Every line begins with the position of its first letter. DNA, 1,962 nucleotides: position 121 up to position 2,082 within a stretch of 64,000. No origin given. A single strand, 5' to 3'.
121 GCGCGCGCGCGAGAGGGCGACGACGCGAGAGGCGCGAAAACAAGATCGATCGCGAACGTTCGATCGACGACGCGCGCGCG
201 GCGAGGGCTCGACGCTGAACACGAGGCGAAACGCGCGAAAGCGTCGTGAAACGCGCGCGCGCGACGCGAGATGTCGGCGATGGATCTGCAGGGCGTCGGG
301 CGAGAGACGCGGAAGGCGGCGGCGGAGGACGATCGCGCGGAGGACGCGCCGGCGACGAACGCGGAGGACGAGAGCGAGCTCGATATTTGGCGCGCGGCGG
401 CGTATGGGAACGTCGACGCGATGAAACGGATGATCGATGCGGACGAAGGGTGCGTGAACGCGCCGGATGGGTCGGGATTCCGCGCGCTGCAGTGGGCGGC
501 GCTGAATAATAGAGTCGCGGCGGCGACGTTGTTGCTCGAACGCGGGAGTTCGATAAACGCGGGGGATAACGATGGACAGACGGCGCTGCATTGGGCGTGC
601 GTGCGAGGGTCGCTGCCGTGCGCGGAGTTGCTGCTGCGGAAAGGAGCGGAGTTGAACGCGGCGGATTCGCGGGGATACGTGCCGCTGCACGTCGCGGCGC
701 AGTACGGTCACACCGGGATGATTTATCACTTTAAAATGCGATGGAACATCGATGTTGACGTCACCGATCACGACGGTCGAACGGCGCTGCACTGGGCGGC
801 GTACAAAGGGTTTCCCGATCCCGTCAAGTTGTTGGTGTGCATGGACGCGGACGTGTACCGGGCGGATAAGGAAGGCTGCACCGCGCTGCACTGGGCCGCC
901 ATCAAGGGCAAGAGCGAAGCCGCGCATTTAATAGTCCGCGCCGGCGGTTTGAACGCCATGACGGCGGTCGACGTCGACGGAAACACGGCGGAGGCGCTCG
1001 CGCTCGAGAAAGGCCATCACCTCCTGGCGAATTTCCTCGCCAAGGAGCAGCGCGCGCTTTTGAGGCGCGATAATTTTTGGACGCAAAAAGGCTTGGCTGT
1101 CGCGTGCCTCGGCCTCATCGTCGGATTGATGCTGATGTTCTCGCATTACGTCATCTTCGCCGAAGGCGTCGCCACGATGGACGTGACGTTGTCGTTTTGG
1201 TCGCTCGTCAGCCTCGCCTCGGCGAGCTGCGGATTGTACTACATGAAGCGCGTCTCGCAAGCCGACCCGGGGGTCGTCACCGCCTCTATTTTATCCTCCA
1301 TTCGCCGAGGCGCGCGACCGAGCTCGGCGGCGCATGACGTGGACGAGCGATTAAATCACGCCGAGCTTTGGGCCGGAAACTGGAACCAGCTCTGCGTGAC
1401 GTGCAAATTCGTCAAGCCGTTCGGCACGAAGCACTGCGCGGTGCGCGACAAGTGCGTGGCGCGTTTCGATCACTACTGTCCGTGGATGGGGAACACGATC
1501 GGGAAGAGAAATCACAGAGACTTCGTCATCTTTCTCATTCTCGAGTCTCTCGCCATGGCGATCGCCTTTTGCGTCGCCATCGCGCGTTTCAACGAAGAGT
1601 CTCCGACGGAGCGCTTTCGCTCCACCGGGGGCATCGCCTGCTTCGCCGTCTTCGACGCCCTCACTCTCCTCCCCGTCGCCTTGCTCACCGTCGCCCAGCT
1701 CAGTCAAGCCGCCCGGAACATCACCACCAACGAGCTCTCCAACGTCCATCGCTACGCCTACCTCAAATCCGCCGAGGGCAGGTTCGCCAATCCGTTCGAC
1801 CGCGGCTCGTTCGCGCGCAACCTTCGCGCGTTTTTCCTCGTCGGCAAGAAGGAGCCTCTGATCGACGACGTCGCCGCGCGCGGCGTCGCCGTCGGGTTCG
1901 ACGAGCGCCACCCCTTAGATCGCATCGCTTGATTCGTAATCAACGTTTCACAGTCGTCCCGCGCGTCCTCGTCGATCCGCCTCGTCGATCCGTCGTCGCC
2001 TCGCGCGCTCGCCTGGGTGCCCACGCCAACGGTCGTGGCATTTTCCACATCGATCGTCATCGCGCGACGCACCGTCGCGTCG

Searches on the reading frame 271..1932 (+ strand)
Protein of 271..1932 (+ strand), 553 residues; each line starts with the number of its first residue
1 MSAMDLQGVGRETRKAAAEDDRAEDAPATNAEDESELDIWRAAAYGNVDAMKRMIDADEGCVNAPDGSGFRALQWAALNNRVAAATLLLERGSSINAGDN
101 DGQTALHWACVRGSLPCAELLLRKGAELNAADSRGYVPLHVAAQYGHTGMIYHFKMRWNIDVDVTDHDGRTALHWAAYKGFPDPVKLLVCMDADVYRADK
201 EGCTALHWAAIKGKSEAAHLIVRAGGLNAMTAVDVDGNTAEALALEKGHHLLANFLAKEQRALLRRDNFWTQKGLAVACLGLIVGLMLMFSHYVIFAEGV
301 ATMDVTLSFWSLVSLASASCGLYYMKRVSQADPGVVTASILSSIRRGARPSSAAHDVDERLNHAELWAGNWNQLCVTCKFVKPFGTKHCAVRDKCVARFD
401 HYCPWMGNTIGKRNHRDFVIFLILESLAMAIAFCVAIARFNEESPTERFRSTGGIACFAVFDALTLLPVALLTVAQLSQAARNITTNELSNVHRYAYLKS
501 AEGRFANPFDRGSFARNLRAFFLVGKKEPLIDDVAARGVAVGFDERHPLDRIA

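Call 46: search_protein_families(library=pfam, proteins=[window:271-1932:+], max_evalue=0.00001)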
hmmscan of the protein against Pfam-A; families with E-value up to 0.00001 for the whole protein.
window:271-1932:+ (553 aa): 6 families
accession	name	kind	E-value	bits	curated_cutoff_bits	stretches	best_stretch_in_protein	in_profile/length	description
PF12796.13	Ank_2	-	1.4e-35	122.1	27.3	3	40-132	2-90/90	Ankyrin repeats (3 copies)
PF00023.36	Ank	-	3.4e-30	102.8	21.1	1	101-132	1-32/33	Ankyrin repeat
PF13637.12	Ank_4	-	9.3e-29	99.3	22.7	2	106-151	1-46/50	Ankyrin repeats (many copies)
PF01529.25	DHHC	-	8.6e-28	97.5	28.7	1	372-490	5-130/133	DHHC palmitoyltransferase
PF13606.12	Ank_3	-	5e-25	84.9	22.3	0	101-130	1-30/30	Ankyrin repeat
PF13857.12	Ank_5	-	3.1e-16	59.7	27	1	88-142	1-56/56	Ankyrin repeats (many copies)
